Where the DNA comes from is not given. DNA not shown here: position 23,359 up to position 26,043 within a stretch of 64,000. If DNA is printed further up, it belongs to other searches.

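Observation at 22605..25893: A glycyl-radical enzyme with a dedicated activase. It belongs to the Cys-x-Glu eliminase clade and may be a 4-hydroxyproline dehydratase, but the substrate is open.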

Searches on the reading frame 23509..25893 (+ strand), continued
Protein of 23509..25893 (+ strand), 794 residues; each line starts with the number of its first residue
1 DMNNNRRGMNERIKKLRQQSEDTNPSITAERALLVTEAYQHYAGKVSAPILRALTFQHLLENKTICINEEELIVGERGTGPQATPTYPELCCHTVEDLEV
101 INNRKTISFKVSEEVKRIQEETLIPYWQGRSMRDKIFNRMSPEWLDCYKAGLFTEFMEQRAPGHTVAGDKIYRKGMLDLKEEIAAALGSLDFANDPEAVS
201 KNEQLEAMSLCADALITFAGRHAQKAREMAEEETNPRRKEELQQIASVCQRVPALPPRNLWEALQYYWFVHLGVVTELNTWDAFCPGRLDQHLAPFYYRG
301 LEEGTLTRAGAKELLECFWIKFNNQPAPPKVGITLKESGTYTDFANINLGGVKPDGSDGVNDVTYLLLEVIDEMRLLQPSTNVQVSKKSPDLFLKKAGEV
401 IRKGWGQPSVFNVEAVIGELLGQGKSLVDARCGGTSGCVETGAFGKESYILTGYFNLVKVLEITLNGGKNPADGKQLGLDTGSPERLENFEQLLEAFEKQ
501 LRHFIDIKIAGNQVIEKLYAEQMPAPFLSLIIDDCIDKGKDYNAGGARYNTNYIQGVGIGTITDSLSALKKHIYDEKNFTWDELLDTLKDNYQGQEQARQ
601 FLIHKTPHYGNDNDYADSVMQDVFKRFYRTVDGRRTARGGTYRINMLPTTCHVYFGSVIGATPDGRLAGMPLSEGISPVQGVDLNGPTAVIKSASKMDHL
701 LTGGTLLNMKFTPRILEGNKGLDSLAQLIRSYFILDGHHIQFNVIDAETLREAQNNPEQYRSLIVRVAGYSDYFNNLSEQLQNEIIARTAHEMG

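Call 24: find_encoding_contigs(protein=P0001, flank=10000, max_places=3)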
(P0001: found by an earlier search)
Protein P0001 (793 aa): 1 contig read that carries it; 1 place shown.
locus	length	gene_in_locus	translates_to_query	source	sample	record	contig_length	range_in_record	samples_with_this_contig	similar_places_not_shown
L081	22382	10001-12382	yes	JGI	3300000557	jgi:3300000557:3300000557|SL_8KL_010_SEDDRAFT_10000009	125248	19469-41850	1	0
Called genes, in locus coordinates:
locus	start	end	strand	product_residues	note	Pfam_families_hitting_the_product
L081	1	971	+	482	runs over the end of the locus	PF05221:AdoHcyase, PF02826:2-Hacid_dh_C, PF00670:AdoHcyase_NAD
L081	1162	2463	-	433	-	PF01979:Amidohydro_1, PF07969:Amidohydro_3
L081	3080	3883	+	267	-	PF01048:PNP_UDP_1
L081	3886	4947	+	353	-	PF01008:IF-2B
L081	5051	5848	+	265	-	PF01975:SurE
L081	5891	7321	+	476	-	PF01139:RtcB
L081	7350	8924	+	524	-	PF03315:SDH_beta (faint), PF03313:SDH_alpha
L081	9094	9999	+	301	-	PF13353:Fer4_12, PF00037:Fer4 (weak), PF12838:Fer4_7 (weak), PF13187:Fer4_9 (weak), PF14697:Fer4_21 (weak), PF00037:Fer4 (weak), PF04055:Radical_SAM, PF12837:Fer4_6 (weak), +4 more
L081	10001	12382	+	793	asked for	PF02901:PFL-like, PF01228:Gly_radical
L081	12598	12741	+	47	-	-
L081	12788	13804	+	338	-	PF19328:DAP_DH_C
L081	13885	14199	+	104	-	PF22010:OrtA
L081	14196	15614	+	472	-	-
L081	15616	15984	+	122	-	PF16552:OAM_alpha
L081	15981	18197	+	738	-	PF09043:Lys-AminoMut_A, PF16554:OAM_dimer, PF02310:B12-binding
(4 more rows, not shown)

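Call 29: search_protein_families(library=ncbifam, proteins=[L001:9079-9975:+, L002:9103-9990:+, L042:977-1867:+, L046:9104-9976:+, L045:9065-9955:+, L062:9094-9975:+, L032:9108-9983:+, L012:9089-9976:+, L001:6554-8899:-, L001:5655-6500:-], max_evalue=1e-60)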
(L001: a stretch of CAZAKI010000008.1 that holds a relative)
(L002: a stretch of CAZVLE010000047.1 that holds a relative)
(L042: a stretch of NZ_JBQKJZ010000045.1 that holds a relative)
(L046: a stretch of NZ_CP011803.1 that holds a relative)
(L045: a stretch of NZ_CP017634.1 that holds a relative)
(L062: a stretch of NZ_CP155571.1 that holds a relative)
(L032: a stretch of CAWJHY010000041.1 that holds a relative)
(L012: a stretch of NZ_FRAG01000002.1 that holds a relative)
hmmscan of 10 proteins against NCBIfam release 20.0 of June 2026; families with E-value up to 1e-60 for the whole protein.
L001:9079-9975:+ (299 aa): 9 families
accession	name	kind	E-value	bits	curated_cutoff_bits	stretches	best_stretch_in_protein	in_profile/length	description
NF043069.1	T4HPD_activ_SAM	equivalog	9.8e-101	337.1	425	1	5-296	3-295/299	trans-4-hydroxy-L-proline dehydratase activase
TIGR02494.1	PFLE_PFLC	subfamily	7.1e-99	330.7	174.35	1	6-291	1-291/293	glycyl-radical enzyme activating protein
NF048010.1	SfplDhtActHpsHDes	equivalog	6.5e-85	284.5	430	1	3-282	5-291/298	(2S)-3-sulfopropanediol dehydratase activating enzyme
TIGR04395.1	cutC_activ_rSAM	equivalog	3e-81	273.1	360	1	4-296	5-304/309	choline TMA-lyase-activating enzyme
NF033719.1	ind_deCO2_activ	equivalog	3.7e-77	259.6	425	1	4-295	1-299/302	indoleacetate decarboxylase activase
NF033717.2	HPDL_rSAM_activ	equivalog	5.7e-74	249.2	420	1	4-285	4-292/311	4-hydroxyphenylacetate decarboxylase activase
NF048008.1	SfplDhtActHpfHKleb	equivalog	7.5e-73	245.5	500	1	6-274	2-278/308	(2S)-3-sulfopropanediol dehydratase activating enzyme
NF007483.0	PRK10076.1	equivalog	2.8e-71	240.1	326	0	81-293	70-285/292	[formate-C-acetyltransferase]-activating enzyme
TIGR04003.1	rSAM_BssD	equivalog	2.9e-66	223.8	496.45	1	6-295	3-302/314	[benzylsuccinate synthase]-activating enzyme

L002:9103-9990:+ (296 aa): 9 families
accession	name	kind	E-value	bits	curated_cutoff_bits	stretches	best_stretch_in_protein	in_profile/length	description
NF043069.1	T4HPD_activ_SAM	equivalog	5.4e-102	341.2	425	1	2-293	3-295/299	trans-4-hydroxy-L-proline dehydratase activase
TIGR02494.1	PFLE_PFLC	subfamily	2e-99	332.6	174.35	1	3-286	1-289/293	glycyl-radical enzyme activating protein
NF048010.1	SfplDhtActHpsHDes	equivalog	6.7e-87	291.1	430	1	1-276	6-288/298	(2S)-3-sulfopropanediol dehydratase activating enzyme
TIGR04395.1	cutC_activ_rSAM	equivalog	1.9e-83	280.3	360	1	3-277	7-288/309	choline TMA-lyase-activating enzyme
NF033719.1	ind_deCO2_activ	equivalog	1.2e-77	261.2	425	1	1-292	1-299/302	indoleacetate decarboxylase activase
NF048008.1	SfplDhtActHpfHKleb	equivalog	1.5e-75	254.4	500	1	2-269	1-276/308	(2S)-3-sulfopropanediol dehydratase activating enzyme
NF033717.2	HPDL_rSAM_activ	equivalog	1.3e-73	248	420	1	1-292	4-302/311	4-hydroxyphenylacetate decarboxylase activase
TIGR04003.1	rSAM_BssD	equivalog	1.1e-71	241.6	496.45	1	2-293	2-304/314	[benzylsuccinate synthase]-activating enzyme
NF007483.0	PRK10076.1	equivalog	2.5e-70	236.9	326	0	80-294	75-289/292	[formate-C-acetyltransferase]-activating enzyme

L042:977-1867:+ (297 aa): 10 families
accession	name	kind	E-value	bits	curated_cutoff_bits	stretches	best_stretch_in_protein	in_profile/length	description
NF043069.1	T4HPD_activ_SAM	equivalog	4.9e-148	492.3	425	1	4-297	2-296/299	trans-4-hydroxy-L-proline dehydratase activase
TIGR02494.1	PFLE_PFLC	subfamily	1.9e-113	378.6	174.35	1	6-293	1-293/293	glycyl-radical enzyme activating protein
TIGR04395.1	cutC_activ_rSAM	equivalog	1.8e-96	323.1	360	1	2-297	3-305/309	choline TMA-lyase-activating enzyme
NF048010.1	SfplDhtActHpsHDes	equivalog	1.1e-94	316.6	430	1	3-287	5-296/298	(2S)-3-sulfopropanediol dehydratase activating enzyme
NF033719.1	ind_deCO2_activ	equivalog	5.5e-90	301.7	425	1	5-295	2-299/302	indoleacetate decarboxylase activase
NF033717.2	HPDL_rSAM_activ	equivalog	1e-87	294.3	420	1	2-295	2-302/311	4-hydroxyphenylacetate decarboxylase activase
NF048008.1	SfplDhtActHpfHKleb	equivalog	1.7e-86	290.3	500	1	5-295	1-302/308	(2S)-3-sulfopropanediol dehydratase activating enzyme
TIGR04003.1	rSAM_BssD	equivalog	2.3e-75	253.7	496.45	1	6-295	3-302/314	[benzylsuccinate synthase]-activating enzyme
NF007483.0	PRK10076.1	equivalog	4.1e-65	219.8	326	0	78-296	67-288/292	[formate-C-acetyltransferase]-activating enzyme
TIGR02493.1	PFLA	equivalog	4e-62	209.7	231.75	0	92-291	30-234/235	pyruvate formate-lyase-activating protein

L046:9104-9976:+ (291 aa): 10 families
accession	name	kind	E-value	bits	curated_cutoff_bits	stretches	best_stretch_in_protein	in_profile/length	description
NF043069.1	T4HPD_activ_SAM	equivalog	1.8e-149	497.1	425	1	1-291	4-295/299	trans-4-hydroxy-L-proline dehydratase activase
TIGR02494.1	PFLE_PFLC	subfamily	1.5e-114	382.2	174.35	1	1-287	1-292/293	glycyl-radical enzyme activating protein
TIGR04395.1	cutC_activ_rSAM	equivalog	1.2e-94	317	360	1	1-290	7-303/309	choline TMA-lyase-activating enzyme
NF048010.1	SfplDhtActHpsHDes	equivalog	2.4e-93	312.2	430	1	1-282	8-296/298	(2S)-3-sulfopropanediol dehydratase activating enzyme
NF033719.1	ind_deCO2_activ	equivalog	1.7e-90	303.4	425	1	1-290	3-299/302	indoleacetate decarboxylase activase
NF033717.2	HPDL_rSAM_activ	equivalog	2.3e-86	289.9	420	1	1-290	6-302/311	4-hydroxyphenylacetate decarboxylase activase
NF048008.1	SfplDhtActHpfHKleb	equivalog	1.4e-84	284.1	500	1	1-290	2-302/308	(2S)-3-sulfopropanediol dehydratase activating enzyme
TIGR04003.1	rSAM_BssD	equivalog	1e-78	264.7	496.45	1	1-290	3-302/314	[benzylsuccinate synthase]-activating enzyme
NF007483.0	PRK10076.1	equivalog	1.4e-68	231.2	326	0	71-289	65-286/292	[formate-C-acetyltransferase]-activating enzyme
TIGR02493.1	PFLA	equivalog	1.3e-63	214.5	231.75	0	87-286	30-234/235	pyruvate formate-lyase-activating protein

L045:9065-9955:+ (297 aa): 10 families
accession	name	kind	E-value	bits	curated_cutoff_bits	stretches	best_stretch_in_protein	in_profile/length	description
NF043069.1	T4HPD_activ_SAM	equivalog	2.7e-115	384.8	425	1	5-296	3-295/299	trans-4-hydroxy-L-proline dehydratase activase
TIGR02494.1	PFLE_PFLC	subfamily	1.4e-109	365.9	174.35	1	6-292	1-292/293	glycyl-radical enzyme activating protein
NF048010.1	SfplDhtActHpsHDes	equivalog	1.6e-92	309.5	430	1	3-287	5-296/298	(2S)-3-sulfopropanediol dehydratase activating enzyme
NF033719.1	ind_deCO2_activ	equivalog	2.1e-90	303.1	425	1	5-295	2-299/302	indoleacetate decarboxylase activase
TIGR04395.1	cutC_activ_rSAM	equivalog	1.1e-85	287.6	360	1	3-296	4-304/309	choline TMA-lyase-activating enzyme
NF033717.2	HPDL_rSAM_activ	equivalog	9.6e-80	268.1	420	1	3-295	3-302/311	4-hydroxyphenylacetate decarboxylase activase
NF048008.1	SfplDhtActHpfHKleb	equivalog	6e-76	255.7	500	1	6-295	2-302/308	(2S)-3-sulfopropanediol dehydratase activating enzyme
TIGR04003.1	rSAM_BssD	equivalog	1.1e-72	244.8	496.45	1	5-295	2-302/314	[benzylsuccinate synthase]-activating enzyme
NF007483.0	PRK10076.1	equivalog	1.1e-68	231.6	326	0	81-296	70-288/292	[formate-C-acetyltransferase]-activating enzyme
TIGR02493.1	PFLA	equivalog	6.4e-64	215.5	231.75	0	87-291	29-234/235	pyruvate formate-lyase-activating protein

L062:9094-9975:+ (294 aa): 9 families
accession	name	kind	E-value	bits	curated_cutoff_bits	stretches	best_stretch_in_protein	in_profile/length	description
NF043069.1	T4HPD_activ_SAM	equivalog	2.5e-131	437.5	425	1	2-294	3-296/299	trans-4-hydroxy-L-proline dehydratase activase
TIGR02494.1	PFLE_PFLC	subfamily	1.3e-105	352.8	174.35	1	3-289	1-292/293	glycyl-radical enzyme activating protein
TIGR04395.1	cutC_activ_rSAM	equivalog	7.7e-92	307.9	360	1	1-294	5-305/309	choline TMA-lyase-activating enzyme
NF048010.1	SfplDhtActHpsHDes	equivalog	1.2e-87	293.5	430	1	2-285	7-297/298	(2S)-3-sulfopropanediol dehydratase activating enzyme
NF033719.1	ind_deCO2_activ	equivalog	1.6e-87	293.6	425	1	1-289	1-296/302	indoleacetate decarboxylase activase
NF033717.2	HPDL_rSAM_activ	equivalog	5.1e-80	269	420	1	2-290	5-300/311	4-hydroxyphenylacetate decarboxylase activase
NF048008.1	SfplDhtActHpfHKleb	equivalog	2.4e-76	257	500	1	3-269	2-276/308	(2S)-3-sulfopropanediol dehydratase activating enzyme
TIGR04003.1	rSAM_BssD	equivalog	3.2e-70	236.8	496.45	1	2-265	2-273/314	[benzylsuccinate synthase]-activating enzyme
NF007483.0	PRK10076.1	equivalog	5e-63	213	326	0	76-293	71-288/292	[formate-C-acetyltransferase]-activating enzyme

L032:9108-9983:+ (292 aa): 9 families
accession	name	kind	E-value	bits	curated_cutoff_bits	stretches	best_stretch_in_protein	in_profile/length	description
NF043069.1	T4HPD_activ_SAM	equivalog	1.9e-110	368.9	425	1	2-292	3-295/299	trans-4-hydroxy-L-proline dehydratase activase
TIGR02494.1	PFLE_PFLC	subfamily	2.2e-106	355.4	174.35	1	3-287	1-291/293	glycyl-radical enzyme activating protein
NF048010.1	SfplDhtActHpsHDes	equivalog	4e-89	298.4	430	1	1-281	6-294/298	(2S)-3-sulfopropanediol dehydratase activating enzyme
NF033719.1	ind_deCO2_activ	equivalog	1.3e-88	297.3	425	1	1-291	1-299/302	indoleacetate decarboxylase activase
TIGR04395.1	cutC_activ_rSAM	equivalog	3.4e-86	289.3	360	1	2-289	6-301/309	choline TMA-lyase-activating enzyme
NF033717.2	HPDL_rSAM_activ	equivalog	5e-78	262.5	420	1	1-282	4-293/311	4-hydroxyphenylacetate decarboxylase activase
NF048008.1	SfplDhtActHpfHKleb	equivalog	1.7e-75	254.2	500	1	2-282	1-293/308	(2S)-3-sulfopropanediol dehydratase activating enzyme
TIGR04003.1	rSAM_BssD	equivalog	8.3e-67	225.6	496.45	1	2-263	2-272/314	[benzylsuccinate synthase]-activating enzyme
NF007483.0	PRK10076.1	equivalog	2.7e-66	223.7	326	0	79-292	75-288/292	[formate-C-acetyltransferase]-activating enzyme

L012:9089-9976:+ (296 aa): 10 families
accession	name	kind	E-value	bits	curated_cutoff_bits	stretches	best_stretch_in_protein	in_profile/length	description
NF043069.1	T4HPD_activ_SAM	equivalog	1.7e-128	428.2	425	1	4-296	2-295/299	trans-4-hydroxy-L-proline dehydratase activase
TIGR02494.1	PFLE_PFLC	subfamily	1.1e-115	385.9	174.35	1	6-292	1-292/293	glycyl-radical enzyme activating protein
NF048010.1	SfplDhtActHpsHDes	equivalog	4.7e-101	337.5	430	1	2-287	4-296/298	(2S)-3-sulfopropanediol dehydratase activating enzyme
TIGR04395.1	cutC_activ_rSAM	equivalog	6.1e-96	321.3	360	1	4-296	5-304/309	choline TMA-lyase-activating enzyme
NF033719.1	ind_deCO2_activ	equivalog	3.9e-95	318.6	425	1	4-293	1-297/302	indoleacetate decarboxylase activase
NF048008.1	SfplDhtActHpfHKleb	equivalog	1.2e-90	303.9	500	1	5-289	1-293/308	(2S)-3-sulfopropanediol dehydratase activating enzyme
NF033717.2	HPDL_rSAM_activ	equivalog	9e-83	278.1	420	1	3-290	3-297/311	4-hydroxyphenylacetate decarboxylase activase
NF007483.0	PRK10076.1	equivalog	3.8e-69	233.1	326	0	83-296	75-288/292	[formate-C-acetyltransferase]-activating enzyme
TIGR04003.1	rSAM_BssD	equivalog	3.7e-68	230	496.45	1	5-270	2-277/314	[benzylsuccinate synthase]-activating enzyme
TIGR02493.1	PFLA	equivalog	1.5e-63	214.3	231.75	0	83-290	28-233/235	pyruvate formate-lyase-activating protein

L001:6554-8899:- (782 aa): 8 families
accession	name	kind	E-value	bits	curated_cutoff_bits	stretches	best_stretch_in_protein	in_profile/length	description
TIGR01774.1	PFL2-3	subfamily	2e-209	697.7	678.2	1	1-780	4-783/786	formate C-acetyltransferase/glycerol dehydratase family glycyl radical enzyme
TIGR04394.1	choline_CutC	equivalog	2.9e-200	667.7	1050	1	1-780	3-785/789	choline trimethylamine-lyase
NF048011.1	SfplDhtHpsGDes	equivalog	1.3e-182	609.2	1000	1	1-780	24-818/821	(2S)-3-sulfopropanediol dehydratase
NF043068.1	glycl_HYPD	equivalog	3e-180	601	1100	1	1-781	2-782/784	trans-4-hydroxy-L-proline dehydratase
NF007437.0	PRK09983.1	equivalog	6.6e-162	540.4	1109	1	1-782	3-764/765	formate C-acetyltransferase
NF048009.1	SfplDhtHpfGKleb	equivalog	2.4e-138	462.6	1000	1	2-779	27-820/824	(2S)-3-sulfopropanediol dehydratase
NF033718.1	indole_decarb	equivalog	2e-121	406.8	1100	1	114-583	169-644/868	indoleacetate decarboxylase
NF033715.1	glycyl_HPDL_Lrg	equivalog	1.1e-108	364.3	1150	0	160-583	232-678/901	4-hydroxyphenylacetate decarboxylase large subunit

L001:5655-6500:- (282 aa): 7 families
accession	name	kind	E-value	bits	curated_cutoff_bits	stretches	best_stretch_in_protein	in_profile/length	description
TIGR02494.1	PFLE_PFLC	subfamily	3.1e-90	302.4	174.35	1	4-274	4-274/293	glycyl-radical enzyme activating protein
NF048010.1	SfplDhtActHpsHDes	equivalog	2.8e-87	292.3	430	1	4-275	11-284/298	(2S)-3-sulfopropanediol dehydratase activating enzyme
NF043069.1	T4HPD_activ_SAM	equivalog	3.2e-83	279.6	425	1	3-281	6-280/299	trans-4-hydroxy-L-proline dehydratase activase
NF033719.1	ind_deCO2_activ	equivalog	1.4e-76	257.7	425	1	7-280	9-284/302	indoleacetate decarboxylase activase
NF048008.1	SfplDhtActHpfHKleb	equivalog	1.1e-74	251.5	500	1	2-274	3-278/308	(2S)-3-sulfopropanediol dehydratase activating enzyme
TIGR04395.1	cutC_activ_rSAM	equivalog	6.7e-69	232.5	360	1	5-273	11-281/309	choline TMA-lyase-activating enzyme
NF033717.2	HPDL_rSAM_activ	equivalog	4.4e-67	226.5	420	1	7-273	12-280/311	4-hydroxyphenylacetate decarboxylase activase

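Call 41: search_solved_structures(query=L001:6554-8899:-, max_evalue=1e-100)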
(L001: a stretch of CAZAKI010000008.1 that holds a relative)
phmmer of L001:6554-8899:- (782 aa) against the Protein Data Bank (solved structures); distinct sequences matched with E-value up to 1e-100: 28.
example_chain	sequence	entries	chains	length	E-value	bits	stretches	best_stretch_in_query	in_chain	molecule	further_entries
8id1_A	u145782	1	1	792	0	1226.9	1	1-780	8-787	Formate C-acetyltransferase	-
8iof_A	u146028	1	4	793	3.6e-271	904.9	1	2-779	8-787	Benzylsuccinate synthase alpha subunit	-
9f3w_A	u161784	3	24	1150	3.8e-193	646.9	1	2-780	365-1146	Choline trimethylamine-lyase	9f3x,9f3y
9ht9_A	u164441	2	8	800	1.3e-168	565.8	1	4-780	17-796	Choline trimethylamine-lyase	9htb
9r0v_A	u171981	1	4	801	1.3e-168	565.8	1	4-780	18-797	Choline trimethylamine-lyase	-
6vue_A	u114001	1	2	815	1.4e-168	565.7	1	4-780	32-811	Choline trimethylamine-lyase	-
5fau_A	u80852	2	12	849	1.6e-168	565.5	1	4-780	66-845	Choline trimethylamine-lyase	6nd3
5fay_A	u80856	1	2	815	1.7e-168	565.5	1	4-780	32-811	Choline trimethylamine-lyase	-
5fav_A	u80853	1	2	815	3.6e-168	564.4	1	4-780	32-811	Choline trimethylamine-lyase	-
5faw_A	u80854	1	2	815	6.6e-168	563.5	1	4-780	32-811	Choline trimethylamine-lyase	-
5kdp_A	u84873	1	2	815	9.3e-168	563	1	4-780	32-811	Choline trimethylamine-lyase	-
5a0z_A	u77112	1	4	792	1.1e-165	556.2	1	2-780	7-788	CHOLINE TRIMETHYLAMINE LYASE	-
5a0u_A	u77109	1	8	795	1.1e-165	556.1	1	2-780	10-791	CHOLINE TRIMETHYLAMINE LYASE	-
5i2a_A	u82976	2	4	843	3.4e-161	541.3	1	1-587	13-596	Diol-dehydratase | Diol dehydratase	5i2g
1r8w_A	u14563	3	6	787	8.4e-153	513.5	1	1-779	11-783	glycerol dehydratase | B12-independent glycerol dehydratase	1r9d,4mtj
6vxc_A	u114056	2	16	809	1.6e-143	482.8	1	1-781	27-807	Trans-4-hydroxy-L-proline dehydratase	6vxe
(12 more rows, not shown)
